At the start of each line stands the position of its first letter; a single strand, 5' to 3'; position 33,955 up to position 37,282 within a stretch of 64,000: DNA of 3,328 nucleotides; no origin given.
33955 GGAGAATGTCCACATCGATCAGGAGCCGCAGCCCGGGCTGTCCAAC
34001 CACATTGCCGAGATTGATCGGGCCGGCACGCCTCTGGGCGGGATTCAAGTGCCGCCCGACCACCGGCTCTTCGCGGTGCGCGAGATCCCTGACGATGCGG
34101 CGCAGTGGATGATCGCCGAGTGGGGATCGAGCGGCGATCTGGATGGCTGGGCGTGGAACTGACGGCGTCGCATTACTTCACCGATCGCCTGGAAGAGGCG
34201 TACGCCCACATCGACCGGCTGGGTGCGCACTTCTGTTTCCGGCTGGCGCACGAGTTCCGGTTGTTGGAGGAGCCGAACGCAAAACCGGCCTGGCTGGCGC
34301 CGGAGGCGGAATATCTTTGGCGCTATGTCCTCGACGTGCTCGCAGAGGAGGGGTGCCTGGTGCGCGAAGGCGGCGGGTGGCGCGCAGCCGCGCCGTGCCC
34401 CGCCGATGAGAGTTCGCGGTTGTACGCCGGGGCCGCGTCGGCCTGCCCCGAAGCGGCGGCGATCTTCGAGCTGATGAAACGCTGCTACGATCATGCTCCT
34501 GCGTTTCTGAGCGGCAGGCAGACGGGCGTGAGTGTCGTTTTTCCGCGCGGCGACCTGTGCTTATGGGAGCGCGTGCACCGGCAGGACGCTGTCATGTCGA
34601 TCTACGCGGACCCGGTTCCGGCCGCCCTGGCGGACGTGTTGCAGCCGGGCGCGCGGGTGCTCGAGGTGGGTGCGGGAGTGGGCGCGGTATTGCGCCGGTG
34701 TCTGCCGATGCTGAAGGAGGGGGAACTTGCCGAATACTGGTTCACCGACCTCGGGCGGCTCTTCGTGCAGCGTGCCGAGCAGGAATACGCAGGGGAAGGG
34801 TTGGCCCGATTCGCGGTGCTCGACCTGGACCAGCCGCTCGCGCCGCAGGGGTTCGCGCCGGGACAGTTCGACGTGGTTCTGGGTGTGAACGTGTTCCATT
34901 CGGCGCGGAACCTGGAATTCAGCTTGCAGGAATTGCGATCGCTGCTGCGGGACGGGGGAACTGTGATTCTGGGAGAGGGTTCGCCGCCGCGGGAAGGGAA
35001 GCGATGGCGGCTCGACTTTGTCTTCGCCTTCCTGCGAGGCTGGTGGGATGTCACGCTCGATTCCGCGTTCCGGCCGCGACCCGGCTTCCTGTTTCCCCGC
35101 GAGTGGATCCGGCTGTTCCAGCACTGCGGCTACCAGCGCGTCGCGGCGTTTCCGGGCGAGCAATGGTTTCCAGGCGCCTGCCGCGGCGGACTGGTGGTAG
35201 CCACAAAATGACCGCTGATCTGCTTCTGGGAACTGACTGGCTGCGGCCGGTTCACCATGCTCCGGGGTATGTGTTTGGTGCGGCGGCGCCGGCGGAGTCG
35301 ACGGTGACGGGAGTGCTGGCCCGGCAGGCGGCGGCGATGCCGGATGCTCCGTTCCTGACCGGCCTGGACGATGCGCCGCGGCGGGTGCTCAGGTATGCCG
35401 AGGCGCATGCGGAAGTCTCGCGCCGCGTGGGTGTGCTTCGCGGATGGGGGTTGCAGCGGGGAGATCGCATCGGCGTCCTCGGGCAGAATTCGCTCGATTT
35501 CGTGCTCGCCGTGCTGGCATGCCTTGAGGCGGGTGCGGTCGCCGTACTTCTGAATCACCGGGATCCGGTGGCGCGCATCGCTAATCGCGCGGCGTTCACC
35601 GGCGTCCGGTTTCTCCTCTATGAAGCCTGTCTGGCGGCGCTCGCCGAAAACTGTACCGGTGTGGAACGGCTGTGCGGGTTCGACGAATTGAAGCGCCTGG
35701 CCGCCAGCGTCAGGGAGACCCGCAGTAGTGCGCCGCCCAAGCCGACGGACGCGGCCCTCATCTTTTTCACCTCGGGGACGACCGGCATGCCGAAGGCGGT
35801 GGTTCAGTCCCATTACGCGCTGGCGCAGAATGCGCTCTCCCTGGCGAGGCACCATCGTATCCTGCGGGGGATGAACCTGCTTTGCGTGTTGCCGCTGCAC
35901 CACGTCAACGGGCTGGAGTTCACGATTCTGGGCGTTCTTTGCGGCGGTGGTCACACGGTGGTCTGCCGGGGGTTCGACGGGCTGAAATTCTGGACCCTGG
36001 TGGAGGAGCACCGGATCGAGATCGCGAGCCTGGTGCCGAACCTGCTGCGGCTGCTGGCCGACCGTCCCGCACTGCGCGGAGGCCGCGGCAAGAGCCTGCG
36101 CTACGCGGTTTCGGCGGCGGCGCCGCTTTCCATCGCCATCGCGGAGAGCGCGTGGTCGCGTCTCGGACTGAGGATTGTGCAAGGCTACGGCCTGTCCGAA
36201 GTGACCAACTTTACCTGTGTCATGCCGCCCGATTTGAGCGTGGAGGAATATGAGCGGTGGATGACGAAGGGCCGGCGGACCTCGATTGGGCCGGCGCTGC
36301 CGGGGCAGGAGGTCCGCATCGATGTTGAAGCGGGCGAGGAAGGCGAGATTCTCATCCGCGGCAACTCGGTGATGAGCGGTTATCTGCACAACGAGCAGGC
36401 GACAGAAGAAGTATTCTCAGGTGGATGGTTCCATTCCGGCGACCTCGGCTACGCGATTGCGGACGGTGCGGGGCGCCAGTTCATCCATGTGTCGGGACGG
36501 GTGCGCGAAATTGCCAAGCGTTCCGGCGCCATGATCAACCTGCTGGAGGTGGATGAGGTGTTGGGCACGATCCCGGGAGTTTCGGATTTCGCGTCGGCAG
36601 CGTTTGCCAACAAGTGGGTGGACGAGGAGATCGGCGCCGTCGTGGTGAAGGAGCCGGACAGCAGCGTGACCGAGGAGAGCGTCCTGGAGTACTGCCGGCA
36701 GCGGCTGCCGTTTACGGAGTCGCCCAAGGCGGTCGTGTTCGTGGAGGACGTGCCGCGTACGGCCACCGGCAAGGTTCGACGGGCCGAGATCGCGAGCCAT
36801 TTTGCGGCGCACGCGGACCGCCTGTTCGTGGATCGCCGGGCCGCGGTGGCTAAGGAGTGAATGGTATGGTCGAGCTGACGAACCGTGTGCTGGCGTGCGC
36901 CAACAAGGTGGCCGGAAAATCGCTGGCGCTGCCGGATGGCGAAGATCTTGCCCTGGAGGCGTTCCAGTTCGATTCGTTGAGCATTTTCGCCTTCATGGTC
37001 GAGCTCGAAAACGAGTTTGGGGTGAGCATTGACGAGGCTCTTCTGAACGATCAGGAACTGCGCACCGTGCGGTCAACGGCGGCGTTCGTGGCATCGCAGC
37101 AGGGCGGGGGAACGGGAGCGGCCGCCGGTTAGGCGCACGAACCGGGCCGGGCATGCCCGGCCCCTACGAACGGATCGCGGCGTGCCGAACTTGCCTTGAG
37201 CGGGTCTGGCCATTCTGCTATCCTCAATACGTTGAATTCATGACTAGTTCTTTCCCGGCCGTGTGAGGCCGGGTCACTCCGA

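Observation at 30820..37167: Tightly coupled six-gene carrier-protein operon of unassigned function (hydrolase / catalytically stripped DapDC homolog / unknown / methyltransferase / adenylating ligase / ACP)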

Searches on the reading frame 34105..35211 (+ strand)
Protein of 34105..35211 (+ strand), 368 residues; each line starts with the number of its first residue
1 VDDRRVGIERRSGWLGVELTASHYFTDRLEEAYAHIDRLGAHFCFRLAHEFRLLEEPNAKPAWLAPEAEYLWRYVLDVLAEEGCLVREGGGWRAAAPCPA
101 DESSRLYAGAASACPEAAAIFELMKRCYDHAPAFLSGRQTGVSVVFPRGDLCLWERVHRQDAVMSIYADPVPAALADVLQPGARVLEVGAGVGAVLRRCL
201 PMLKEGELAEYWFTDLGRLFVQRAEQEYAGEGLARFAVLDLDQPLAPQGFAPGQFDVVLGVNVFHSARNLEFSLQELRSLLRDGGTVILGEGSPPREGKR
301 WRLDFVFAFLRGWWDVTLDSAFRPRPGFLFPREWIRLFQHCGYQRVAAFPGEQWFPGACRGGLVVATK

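Call 3: search_protein_families(library=pfam, proteins=[window:34105-35211:+], max_evalue=0.01)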
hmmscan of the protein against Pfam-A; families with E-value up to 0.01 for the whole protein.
window:34105-35211:+ (368 aa): 5 families
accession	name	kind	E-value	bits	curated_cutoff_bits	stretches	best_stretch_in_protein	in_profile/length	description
PF08242.18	Methyltransf_12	-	5.9e-16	59.4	30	1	186-286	1-97/98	Methyltransferase domain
PF08241.18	Methyltransf_11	-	2.5e-09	38.1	21.2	1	186-289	1-95/95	Methyltransferase domain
PF13489.12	Methyltransf_23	-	1.4e-08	35.1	27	1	168-295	10-122/164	Methyltransferase domain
PF13649.12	Methyltransf_25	-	6.4e-08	33.6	27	1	185-285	1-97/97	Methyltransferase domain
PF13847.12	Methyltransf_31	-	2.3e-06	27.8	27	1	181-291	3-111/145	Methyltransferase domain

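Call 4: search_protein_families(library=ncbifam, proteins=[window:34105-35211:+], max_evalue=0.01)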
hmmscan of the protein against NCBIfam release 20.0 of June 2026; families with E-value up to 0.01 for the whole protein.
window:34105-35211:+ (368 aa): 4 families
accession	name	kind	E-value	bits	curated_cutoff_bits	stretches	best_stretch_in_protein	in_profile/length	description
NF043040.1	corrin_prot_MT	hypoth_equivalog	3.9e-08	33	180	1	174-306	33-165/216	corrinoid protein-associated methyltransferase CpaM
NF045667.1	MTase_DVU1556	equivalog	0.00082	18.9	155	1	179-289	20-119/213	DVU_1556 family methyltransferase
NF041537.1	ArsM_AhpD_UU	exception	0.0065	15.3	510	1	179-289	74-180/345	arsenite methyltransferase/AhpD domain selenoprotein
TIGR02072.1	BioC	equivalog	0.007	16.2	184.95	1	182-289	35-132/244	malonyl-ACP O-methyltransferase BioC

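Call 29: search_solved_structures(query=window:34153-35211:+, max_evalue=0.01)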
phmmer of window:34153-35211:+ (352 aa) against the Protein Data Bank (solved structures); distinct sequences matched with E-value up to 0.01: 11.
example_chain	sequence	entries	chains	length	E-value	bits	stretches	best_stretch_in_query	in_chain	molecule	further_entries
5thy_A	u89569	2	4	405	4.2e-38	134.4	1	48-339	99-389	CurJ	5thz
6cca_A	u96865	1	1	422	1.3e-23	86.7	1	97-333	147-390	DisA protein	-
6d6y_A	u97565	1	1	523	4.6e-20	75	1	87-331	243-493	AprA Methyltransferase 2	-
7dmb_A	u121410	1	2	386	2e-19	72.9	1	110-332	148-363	Putative methyltransferase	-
5mpt_A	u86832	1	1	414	5.3e-16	61.6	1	165-329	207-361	Citrinin polyketide synthase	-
7cpx_A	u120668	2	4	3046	1.9e-15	59.8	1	166-330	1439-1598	Lovastatin nonaketide synthase, polyketide synthase component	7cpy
6kjg_A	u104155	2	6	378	4.2e-14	55.4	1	164-330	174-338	Dual-functional monooxygenase/methyltransferase psoF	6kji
3mgg_A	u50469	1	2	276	0.00011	24.5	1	162-277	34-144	Methyltransferase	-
2gs9_A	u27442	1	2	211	0.0024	20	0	157-274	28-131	Hypothetical protein TT1324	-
9fce_A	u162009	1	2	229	0.0036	19.4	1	158-272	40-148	SAM dependent methyltransferase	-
3bus_A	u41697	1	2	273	0.0061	18.6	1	157-276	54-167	Methyltransferase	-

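Call 52: search_solved_structures(query=window:34153-35211:+, max_evalue=1e-15, show_alignments=3)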
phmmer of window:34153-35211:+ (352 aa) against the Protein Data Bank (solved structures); distinct sequences matched with E-value up to 1e-15: 5.
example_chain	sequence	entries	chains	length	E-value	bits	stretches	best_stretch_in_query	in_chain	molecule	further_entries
5thy_A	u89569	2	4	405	4.2e-38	134.4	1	48-339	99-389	CurJ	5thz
6cca_A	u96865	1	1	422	1.3e-23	86.7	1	97-333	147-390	DisA protein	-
6d6y_A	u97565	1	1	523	4.6e-20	75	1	87-331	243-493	AprA Methyltransferase 2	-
7dmb_A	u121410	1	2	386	2e-19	72.9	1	110-332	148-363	Putative methyltransferase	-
5mpt_A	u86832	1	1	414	5.3e-16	61.6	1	165-329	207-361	Citrinin polyketide synthase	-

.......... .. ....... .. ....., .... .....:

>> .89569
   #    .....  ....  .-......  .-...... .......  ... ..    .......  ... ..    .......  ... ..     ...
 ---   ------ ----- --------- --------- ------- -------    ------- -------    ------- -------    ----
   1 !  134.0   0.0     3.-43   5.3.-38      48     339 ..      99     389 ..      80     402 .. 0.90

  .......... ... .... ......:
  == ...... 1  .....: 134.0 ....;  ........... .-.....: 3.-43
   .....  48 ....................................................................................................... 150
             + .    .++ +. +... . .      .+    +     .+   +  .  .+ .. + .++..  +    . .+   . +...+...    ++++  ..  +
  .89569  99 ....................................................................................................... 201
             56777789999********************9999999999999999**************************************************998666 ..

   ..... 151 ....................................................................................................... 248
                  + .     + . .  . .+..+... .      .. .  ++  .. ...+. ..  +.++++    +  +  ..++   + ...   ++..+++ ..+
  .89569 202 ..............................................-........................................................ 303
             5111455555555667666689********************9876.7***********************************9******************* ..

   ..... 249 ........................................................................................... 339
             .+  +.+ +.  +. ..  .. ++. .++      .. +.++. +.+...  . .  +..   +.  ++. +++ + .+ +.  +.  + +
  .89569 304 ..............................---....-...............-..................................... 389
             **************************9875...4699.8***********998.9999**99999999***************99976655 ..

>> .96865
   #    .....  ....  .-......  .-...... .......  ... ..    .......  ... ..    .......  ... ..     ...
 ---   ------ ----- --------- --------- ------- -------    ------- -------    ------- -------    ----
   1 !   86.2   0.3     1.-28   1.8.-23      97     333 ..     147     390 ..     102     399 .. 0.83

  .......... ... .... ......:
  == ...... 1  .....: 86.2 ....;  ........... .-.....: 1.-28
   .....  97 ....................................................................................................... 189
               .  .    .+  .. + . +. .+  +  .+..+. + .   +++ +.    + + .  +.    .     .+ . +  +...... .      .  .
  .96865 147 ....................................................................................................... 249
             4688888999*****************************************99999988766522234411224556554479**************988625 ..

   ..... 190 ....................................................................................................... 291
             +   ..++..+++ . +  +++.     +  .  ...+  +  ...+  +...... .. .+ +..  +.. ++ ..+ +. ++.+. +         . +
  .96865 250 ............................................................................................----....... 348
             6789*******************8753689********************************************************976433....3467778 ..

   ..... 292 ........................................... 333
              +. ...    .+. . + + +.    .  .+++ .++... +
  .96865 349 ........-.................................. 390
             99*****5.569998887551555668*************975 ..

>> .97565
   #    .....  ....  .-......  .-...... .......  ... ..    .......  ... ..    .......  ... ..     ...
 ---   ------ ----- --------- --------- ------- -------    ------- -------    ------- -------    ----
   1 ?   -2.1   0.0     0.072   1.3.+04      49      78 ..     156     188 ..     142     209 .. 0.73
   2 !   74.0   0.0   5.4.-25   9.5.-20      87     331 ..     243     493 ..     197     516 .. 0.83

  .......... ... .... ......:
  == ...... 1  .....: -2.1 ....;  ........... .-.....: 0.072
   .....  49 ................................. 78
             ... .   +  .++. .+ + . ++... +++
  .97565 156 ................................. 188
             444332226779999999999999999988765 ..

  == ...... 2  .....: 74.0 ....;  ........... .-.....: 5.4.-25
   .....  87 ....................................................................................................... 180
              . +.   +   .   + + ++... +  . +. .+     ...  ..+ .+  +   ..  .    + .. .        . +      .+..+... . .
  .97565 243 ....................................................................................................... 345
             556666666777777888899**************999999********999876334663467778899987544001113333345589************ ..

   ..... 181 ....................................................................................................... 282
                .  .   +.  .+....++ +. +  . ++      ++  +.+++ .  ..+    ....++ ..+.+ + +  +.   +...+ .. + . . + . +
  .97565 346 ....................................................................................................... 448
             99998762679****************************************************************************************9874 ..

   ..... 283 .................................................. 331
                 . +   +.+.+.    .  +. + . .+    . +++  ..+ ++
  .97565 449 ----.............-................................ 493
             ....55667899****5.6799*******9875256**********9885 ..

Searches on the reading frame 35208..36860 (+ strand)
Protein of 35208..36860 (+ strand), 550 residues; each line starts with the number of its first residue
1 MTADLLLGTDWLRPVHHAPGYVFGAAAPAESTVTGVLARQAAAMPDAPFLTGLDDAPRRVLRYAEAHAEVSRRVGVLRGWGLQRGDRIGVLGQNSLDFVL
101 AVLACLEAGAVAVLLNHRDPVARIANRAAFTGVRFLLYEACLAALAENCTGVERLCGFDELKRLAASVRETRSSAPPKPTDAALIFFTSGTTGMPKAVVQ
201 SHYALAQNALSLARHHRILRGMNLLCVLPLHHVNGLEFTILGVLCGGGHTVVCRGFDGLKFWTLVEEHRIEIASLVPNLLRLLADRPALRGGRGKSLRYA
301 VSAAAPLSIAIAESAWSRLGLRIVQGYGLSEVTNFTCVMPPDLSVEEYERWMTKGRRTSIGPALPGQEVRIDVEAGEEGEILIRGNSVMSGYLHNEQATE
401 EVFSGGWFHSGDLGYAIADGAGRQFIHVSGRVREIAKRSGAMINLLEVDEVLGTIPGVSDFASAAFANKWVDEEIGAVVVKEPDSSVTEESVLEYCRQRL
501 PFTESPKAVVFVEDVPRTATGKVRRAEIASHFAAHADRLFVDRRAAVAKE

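Call 3: search_protein_families(library=pfam, proteins=[window:35208-36860:+], max_evalue=0.01)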
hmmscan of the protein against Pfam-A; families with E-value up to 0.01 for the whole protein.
window:35208-36860:+ (550 aa): 2 families
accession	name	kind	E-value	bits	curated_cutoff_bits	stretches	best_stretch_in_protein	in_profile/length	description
PF00501.34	AMP-binding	-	7.6e-71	239.4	29.9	1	38-393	2-384/384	AMP-binding enzyme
PF13193.12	AMP-binding_C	-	5e-09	37.4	24.5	1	447-522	1-76/76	AMP-binding enzyme C-terminal domain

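Call 4: search_protein_families(library=ncbifam, proteins=[window:35208-36860:+], max_evalue=0.01)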
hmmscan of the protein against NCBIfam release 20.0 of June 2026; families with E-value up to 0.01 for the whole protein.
window:35208-36860:+ (550 aa): 108 families (the best 25 are shown)
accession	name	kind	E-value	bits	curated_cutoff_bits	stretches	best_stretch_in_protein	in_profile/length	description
NF004837.0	PRK06187.1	subfamily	7.1e-81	272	476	1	30-535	7-525/531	long-chain-fatty-acid--CoA ligase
NF006182.0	PRK08316.1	subfamily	7.2e-69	232.6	663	1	29-534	9-519/523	fatty acyl-CoA synthetase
NF004511.1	PRK05852.1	equivalog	8.2e-67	226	650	1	35-533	3-505/505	FadD7 family fatty acid--CoA ligase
NF005307.0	PRK06839.1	equivalog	7.6e-63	212.8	748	1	59-530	26-491/496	o-succinylbenzoate--CoA ligase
NF004808.0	PRK06155.1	equivalog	7.1e-62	209.4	722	1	25-530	15-520/542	ATP-dependent acyl-CoA ligase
NF005714.0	PRK07529.1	subfamily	7.3e-62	209.6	632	2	169-531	207-575/640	acyl-CoA synthetase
NF005676.0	PRK07470.1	equivalog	2.6e-61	207.9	774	1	37-533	26-530/544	acyl-CoA synthetase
NF005801.1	PRK07656.1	equivalog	4.4e-60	203.8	657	1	32-527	2-498/500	FadD3 family acyl-CoA ligase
NF006572.0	PRK09088.1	equivalog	2.8e-59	201.1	696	1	37-534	7-489/491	acyl-CoA synthetase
TIGR01923.1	menE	equivalog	7e-58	196.5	330.15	1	63-527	2-441/442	o-succinylbenzoate--CoA ligase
NF004114.0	PRK05605.1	equivalog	1.9e-57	194.9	766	2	158-534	198-571/575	long-chain-fatty-acid--CoA ligase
NF002966.0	PRK03640.1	equivalog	1.8e-56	191.8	556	1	59-530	26-478/483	o-succinylbenzoate--CoA ligase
NF006020.0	PRK08162.1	subfamily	2.8e-56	191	677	1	169-528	172-534/545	acyl-CoA synthetase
NF006181.0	PRK08314.1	subfamily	1.5e-55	188.6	705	2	172-524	196-546/563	long-chain-fatty-acid--CoA ligase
NF005702.0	PRK07514.1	subfamily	2.6e-55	187.7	558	1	53-533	22-501/506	malonyl-CoA synthase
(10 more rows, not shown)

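Call 28: search_solved_structures(query=window:35208-36860:+, max_evalue=1e-20)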
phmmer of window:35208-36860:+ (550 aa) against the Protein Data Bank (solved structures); distinct sequences matched with E-value up to 1e-20: 85 (the best 60 are shown).
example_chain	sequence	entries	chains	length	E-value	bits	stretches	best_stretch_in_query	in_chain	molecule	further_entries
3r44_A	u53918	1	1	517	4.4e-53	183.9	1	60-534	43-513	fatty acyl CoA synthetase FADD13 (FATTY-ACYL-CoA SYNTHETASE)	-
5ie0_A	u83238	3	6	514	2.2e-51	178.3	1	31-533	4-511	Oxalate--CoA ligase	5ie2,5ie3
8weu_A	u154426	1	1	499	8.3e-48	166.5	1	60-533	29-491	Fatty-acyl-CoA synthase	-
8wev_A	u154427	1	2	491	1.6e-47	165.5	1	60-532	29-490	Feruloyl-CoA Synthetase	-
6qjz_A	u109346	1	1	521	5.3e-47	163.8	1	177-534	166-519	oxalyl CoA-synthetase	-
5bsw_A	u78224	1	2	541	1.5e-43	152.4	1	54-534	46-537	4-coumarate--CoA ligase 2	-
5bsm_A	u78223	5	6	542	1.6e-43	152.3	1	54-534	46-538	4-coumarate--CoA ligase 2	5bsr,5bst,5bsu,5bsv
5u95_A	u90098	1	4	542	1.6e-43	152.3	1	54-534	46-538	4-coumarate--CoA ligase 2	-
3a9u_A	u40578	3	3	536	7.4e-43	150.1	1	59-530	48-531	4-coumarate--CoA ligase | 4-coumarate:CoA ligase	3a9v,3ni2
2qvx_X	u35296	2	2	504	7.5e-43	150.1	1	32-530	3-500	4-Chlorobenzoate CoA Ligase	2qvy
6k4c_A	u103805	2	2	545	7.9e-43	150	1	178-527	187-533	Ancestral luciferase AncLamp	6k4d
2qvz_X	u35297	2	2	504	5e-42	147.4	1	32-530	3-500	4-Chlorobenzoate CoA Ligase/Synthetase | 4-Chlorobenzoate CoA Ligase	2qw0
8r2q_A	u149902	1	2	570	1.1e-41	146.3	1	36-546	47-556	Probable fatty-acid-CoA ligase FadD5 (Fatty-acid-CoA synthetase) (Fatty-acid-CoA synthase)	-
1t5d_X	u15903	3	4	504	1.6e-41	145.7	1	32-530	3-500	4-chlorobenzoyl CoA ligase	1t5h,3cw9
3dlp_X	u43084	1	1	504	1.7e-41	145.6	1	32-530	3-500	4-Chlorobenzoate CoA Ligase/Synthetase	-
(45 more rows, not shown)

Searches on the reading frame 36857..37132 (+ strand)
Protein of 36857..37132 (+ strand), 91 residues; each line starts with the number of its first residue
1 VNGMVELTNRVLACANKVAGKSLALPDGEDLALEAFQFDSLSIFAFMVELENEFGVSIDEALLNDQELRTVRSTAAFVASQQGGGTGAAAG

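Call 3: search_protein_families(library=pfam, proteins=[window:36857-37132:+], max_evalue=0.01)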
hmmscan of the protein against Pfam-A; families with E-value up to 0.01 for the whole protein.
window:36857-37132:+ (91 aa): 1 family
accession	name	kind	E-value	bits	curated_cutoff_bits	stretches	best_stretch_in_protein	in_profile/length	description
PF00550.31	PP-binding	-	5e-07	30.3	20.8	1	11-78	3-67/67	Phosphopantetheine attachment site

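Call 4: search_protein_families(library=ncbifam, proteins=[window:36857-37132:+], max_evalue=0.01)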
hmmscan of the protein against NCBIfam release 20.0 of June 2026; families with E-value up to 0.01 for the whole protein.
window:36857-37132:+ (91 aa): 8 families
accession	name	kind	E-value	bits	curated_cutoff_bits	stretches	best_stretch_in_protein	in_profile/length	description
NF002150.0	PRK00982.1-4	subfamily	3.6e-06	27.1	66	1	35-82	34-79/80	acyl carrier protein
NF058660.1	cispen_ACP_AmcB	equivalog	2e-05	24.7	80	1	35-82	32-79/80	cispentacin biosynthesis acyl carrier protein AmcB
TIGR00517.1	acyl_carrier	equivalog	5.1e-05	23.1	70.45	1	36-82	33-77/77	acyl carrier protein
NF005798.0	PRK07639.1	equivalog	0.00034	21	100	1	36-82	36-82/91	petrobactin biosynthesis protein AsbD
NF002147.0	PRK00982.1-1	equivalog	0.00038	20.2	84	1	36-82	37-81/83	acyl carrier protein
NF002148.0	PRK00982.1-2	subfamily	0.00043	20.1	71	1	37-82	35-78/79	acyl carrier protein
NF005480.0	PRK07081.1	equivalog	0.0011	18.9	72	1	24-80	21-75/83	acyl carrier protein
NF040636.1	AcpM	exception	0.0013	18.7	146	1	34-80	33-77/93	meromycolate extension acyl carrier protein AcpM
